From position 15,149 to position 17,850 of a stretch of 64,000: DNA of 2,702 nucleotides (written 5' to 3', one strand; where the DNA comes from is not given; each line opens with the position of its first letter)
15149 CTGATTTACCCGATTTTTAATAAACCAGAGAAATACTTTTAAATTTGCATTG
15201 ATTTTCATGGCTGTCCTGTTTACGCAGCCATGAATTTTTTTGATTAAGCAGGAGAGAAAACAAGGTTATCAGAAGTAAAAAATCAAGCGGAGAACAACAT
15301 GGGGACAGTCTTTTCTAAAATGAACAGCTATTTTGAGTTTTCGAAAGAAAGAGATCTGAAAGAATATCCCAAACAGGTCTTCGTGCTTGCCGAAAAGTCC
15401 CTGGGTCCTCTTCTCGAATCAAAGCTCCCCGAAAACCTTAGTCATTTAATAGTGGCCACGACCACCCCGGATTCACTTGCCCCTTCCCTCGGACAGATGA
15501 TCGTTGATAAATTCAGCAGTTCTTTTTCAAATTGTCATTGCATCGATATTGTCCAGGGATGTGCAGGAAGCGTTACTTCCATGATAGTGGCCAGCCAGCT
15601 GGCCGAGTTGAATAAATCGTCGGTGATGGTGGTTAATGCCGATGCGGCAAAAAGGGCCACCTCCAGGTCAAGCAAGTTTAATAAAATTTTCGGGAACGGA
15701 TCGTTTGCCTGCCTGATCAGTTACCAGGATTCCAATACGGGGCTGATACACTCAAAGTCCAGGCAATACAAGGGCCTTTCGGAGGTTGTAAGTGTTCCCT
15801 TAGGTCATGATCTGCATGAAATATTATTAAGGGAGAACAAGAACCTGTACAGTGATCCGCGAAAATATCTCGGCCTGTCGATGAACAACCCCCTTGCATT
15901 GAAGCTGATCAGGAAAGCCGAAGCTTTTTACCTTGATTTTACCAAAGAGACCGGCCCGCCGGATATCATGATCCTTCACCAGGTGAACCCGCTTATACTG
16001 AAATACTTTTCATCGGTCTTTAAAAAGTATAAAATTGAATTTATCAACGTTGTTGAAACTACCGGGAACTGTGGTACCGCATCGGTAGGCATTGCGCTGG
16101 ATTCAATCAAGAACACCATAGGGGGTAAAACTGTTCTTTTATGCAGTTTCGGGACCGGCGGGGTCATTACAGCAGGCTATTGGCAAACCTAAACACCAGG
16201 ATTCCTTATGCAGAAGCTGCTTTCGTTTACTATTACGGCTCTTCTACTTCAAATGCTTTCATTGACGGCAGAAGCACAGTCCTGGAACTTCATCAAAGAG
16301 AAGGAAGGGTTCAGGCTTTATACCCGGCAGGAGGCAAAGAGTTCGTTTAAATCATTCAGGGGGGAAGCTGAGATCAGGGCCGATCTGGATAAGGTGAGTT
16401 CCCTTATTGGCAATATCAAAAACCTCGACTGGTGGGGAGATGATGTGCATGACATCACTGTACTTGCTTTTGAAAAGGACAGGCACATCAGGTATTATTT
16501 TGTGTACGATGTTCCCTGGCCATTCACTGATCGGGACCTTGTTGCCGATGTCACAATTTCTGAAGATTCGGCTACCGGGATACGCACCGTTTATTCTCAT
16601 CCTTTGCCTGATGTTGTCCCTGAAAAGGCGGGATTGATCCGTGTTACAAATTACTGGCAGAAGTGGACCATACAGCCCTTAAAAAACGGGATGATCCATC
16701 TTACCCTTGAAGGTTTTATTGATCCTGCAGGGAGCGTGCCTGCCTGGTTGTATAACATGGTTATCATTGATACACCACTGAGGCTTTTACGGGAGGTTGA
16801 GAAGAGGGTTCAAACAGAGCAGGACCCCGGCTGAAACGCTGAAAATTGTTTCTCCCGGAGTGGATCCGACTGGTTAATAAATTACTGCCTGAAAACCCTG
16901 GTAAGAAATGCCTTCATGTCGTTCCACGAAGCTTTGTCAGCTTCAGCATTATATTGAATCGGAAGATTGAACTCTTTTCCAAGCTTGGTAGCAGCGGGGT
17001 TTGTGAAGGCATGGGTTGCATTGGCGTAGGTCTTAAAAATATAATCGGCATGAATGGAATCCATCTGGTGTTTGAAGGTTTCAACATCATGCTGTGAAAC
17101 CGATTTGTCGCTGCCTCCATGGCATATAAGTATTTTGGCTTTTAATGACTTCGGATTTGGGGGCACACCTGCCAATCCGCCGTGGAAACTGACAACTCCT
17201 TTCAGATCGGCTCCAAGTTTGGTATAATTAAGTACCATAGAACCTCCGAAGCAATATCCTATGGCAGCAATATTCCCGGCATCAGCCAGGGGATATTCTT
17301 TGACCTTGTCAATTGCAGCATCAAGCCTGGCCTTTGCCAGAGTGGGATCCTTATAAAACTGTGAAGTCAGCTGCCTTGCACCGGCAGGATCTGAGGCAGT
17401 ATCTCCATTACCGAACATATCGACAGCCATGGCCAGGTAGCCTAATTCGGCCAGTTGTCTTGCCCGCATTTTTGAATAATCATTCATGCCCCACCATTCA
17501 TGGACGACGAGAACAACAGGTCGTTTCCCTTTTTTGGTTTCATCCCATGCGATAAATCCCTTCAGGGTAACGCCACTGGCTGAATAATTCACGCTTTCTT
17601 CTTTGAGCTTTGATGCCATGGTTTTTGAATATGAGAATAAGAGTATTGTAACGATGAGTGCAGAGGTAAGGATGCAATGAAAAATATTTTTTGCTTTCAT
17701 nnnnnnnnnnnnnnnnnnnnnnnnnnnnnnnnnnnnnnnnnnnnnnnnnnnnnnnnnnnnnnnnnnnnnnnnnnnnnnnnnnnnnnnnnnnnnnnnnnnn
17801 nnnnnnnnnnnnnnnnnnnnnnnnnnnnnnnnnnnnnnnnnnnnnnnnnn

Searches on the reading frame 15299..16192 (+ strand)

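Call 81: search_protein_families(library=ncbifam, proteins=[window:15299-16192:+], max_evalue=0.00001)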
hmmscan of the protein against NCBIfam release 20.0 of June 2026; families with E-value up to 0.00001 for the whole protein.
window:15299-16192:+ (297 aa): 6 families
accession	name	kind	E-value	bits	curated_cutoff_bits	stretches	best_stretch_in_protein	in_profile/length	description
NF006829.0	PRK09352.1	subfamily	4.1e-20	72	249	1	17-290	43-314/322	beta-ketoacyl-ACP synthase 3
TIGR00747.1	fabH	subfamily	6.5e-15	55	292.1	1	45-287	71-312/322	beta-ketoacyl-ACP synthase III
NF004623.0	PRK05963.1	equivalog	2.3e-09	37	437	1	46-287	75-318/328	beta-ketoacyl-ACP synthase III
NF009519.0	PRK12880.1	equivalog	9.8e-09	35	436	1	46-152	81-187/353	beta-ketoacyl-ACP synthase III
NF005541.0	PRK07204.1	equivalog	1.7e-08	34.3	402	1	47-286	74-318/329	beta-ketoacyl-ACP synthase III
TIGR01835.1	HMG-CoA-S_prok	equivalog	1.7e-08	33.7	360.35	0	30-142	52-162/382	hydroxymethylglutaryl-CoA synthase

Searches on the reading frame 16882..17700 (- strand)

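Call 81: search_protein_families(library=ncbifam, proteins=[window:16882-17700:-], max_evalue=0.00001)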
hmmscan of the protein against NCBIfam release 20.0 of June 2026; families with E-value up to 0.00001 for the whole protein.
window:16882-17700:- (272 aa): 1 family
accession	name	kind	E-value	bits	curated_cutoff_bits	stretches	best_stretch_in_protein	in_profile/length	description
NF041440.1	hydrolase_YghX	exception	5.3e-17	61.9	460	1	33-240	67-272/292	YghX family hydrolase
